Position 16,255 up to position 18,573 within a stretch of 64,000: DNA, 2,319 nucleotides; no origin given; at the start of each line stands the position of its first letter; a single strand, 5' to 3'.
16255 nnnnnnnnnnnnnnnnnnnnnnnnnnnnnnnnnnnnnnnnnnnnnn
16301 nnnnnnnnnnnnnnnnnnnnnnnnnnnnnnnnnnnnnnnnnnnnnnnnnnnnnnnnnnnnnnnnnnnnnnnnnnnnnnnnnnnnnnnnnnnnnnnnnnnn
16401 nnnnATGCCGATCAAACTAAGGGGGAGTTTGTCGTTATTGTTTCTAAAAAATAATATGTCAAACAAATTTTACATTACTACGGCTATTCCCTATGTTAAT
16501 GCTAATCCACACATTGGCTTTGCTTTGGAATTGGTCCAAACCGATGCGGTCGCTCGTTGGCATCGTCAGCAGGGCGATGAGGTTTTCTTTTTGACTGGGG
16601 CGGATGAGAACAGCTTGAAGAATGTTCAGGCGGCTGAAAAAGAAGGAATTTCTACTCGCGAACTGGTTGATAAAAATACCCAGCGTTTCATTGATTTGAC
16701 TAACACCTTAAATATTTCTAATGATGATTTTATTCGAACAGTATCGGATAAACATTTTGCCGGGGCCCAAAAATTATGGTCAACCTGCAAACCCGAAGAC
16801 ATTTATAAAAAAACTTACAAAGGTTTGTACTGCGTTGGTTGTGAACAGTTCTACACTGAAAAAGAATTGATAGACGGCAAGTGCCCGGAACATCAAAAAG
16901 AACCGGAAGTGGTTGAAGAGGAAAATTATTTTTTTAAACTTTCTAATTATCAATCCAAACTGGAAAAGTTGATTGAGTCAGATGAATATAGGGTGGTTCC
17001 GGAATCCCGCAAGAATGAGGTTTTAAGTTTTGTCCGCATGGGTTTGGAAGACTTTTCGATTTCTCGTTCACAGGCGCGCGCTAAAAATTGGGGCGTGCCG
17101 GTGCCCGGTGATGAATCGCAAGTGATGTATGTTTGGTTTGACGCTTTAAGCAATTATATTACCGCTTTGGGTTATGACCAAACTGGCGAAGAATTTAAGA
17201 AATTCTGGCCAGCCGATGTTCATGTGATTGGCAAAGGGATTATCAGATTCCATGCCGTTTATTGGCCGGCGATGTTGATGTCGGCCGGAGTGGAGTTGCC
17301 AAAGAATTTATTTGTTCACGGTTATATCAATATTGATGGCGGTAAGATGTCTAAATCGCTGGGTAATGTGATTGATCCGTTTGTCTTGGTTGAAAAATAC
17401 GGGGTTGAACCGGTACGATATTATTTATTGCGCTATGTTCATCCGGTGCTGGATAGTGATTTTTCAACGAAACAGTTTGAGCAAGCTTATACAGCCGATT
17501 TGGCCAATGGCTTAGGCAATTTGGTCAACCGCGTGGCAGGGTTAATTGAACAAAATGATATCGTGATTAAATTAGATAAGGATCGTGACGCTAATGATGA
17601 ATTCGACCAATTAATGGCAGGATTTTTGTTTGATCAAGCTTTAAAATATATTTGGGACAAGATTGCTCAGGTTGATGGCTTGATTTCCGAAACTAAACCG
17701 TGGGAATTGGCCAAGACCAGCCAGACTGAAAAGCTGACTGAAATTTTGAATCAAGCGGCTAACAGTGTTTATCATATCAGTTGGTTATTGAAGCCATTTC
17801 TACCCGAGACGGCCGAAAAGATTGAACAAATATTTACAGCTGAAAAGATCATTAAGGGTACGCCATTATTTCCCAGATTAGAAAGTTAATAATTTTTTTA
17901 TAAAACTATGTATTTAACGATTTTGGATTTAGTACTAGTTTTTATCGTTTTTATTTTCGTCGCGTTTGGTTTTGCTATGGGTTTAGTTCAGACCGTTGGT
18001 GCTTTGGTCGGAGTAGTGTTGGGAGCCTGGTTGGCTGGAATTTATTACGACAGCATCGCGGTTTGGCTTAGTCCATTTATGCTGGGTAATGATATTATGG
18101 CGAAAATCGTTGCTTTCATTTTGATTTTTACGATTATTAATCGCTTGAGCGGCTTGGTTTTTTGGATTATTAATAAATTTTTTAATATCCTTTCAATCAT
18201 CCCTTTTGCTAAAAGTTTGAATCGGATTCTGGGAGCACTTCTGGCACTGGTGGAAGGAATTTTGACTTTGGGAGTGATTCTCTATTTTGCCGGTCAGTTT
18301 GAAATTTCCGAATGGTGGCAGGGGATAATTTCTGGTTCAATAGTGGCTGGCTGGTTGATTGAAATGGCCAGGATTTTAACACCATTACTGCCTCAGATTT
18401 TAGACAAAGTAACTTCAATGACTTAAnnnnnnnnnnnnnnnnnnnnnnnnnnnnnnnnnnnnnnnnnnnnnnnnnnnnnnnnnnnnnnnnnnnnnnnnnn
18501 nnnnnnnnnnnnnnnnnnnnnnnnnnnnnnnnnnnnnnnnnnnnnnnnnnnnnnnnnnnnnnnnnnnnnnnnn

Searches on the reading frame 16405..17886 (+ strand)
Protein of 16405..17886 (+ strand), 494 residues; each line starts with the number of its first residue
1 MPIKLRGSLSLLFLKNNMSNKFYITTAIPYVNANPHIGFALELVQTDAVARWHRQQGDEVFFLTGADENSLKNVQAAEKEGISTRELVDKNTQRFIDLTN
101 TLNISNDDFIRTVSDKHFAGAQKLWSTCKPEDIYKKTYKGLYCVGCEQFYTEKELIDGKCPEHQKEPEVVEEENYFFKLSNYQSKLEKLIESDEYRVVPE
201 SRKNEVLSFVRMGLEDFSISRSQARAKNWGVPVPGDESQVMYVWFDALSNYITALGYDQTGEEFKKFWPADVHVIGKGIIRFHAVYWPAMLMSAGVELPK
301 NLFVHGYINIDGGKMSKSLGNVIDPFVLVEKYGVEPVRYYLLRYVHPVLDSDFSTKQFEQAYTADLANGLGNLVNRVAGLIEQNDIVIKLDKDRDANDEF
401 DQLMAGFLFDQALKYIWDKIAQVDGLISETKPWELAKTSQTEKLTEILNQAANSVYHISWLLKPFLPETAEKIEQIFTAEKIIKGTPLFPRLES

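Call 56: search_protein_families(library=pfam, proteins=[window:16405-17886:+], max_evalue=0.00001)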
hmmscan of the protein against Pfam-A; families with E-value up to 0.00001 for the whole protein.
window:16405-17886:+ (494 aa): 3 families
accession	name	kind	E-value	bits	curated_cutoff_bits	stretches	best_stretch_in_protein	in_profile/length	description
PF09334.17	tRNA-synt_1g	-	1.6e-105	353.5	20.1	2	154-377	163-390/391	tRNA synthetases class I (M)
PF00133.28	tRNA-synt_1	-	2.6e-31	109.2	22.7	2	238-346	296-406/414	tRNA synthetases class I (I, L, M and V)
PF01406.26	tRNA-synt_1e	-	1.9e-14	54.2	27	1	290-361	228-299/301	tRNA synthetases class I (C) catalytic domain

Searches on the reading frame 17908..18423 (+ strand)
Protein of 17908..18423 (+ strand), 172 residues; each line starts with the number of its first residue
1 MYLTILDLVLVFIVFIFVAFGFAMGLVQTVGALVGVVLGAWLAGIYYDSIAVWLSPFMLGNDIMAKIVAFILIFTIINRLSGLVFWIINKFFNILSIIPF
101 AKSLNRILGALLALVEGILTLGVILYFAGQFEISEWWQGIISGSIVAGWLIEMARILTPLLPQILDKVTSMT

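Call 57: search_protein_families(library=pfam, proteins=[window:17908-18423:+], max_evalue=0.00001)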
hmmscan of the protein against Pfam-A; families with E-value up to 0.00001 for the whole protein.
window:17908-18423:+ (172 aa): 1 family
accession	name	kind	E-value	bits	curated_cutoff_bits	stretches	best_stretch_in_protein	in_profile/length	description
PF02674.22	Colicin_V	-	1.8e-20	73.8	29.3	1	6-154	1-143/144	Colicin V production protein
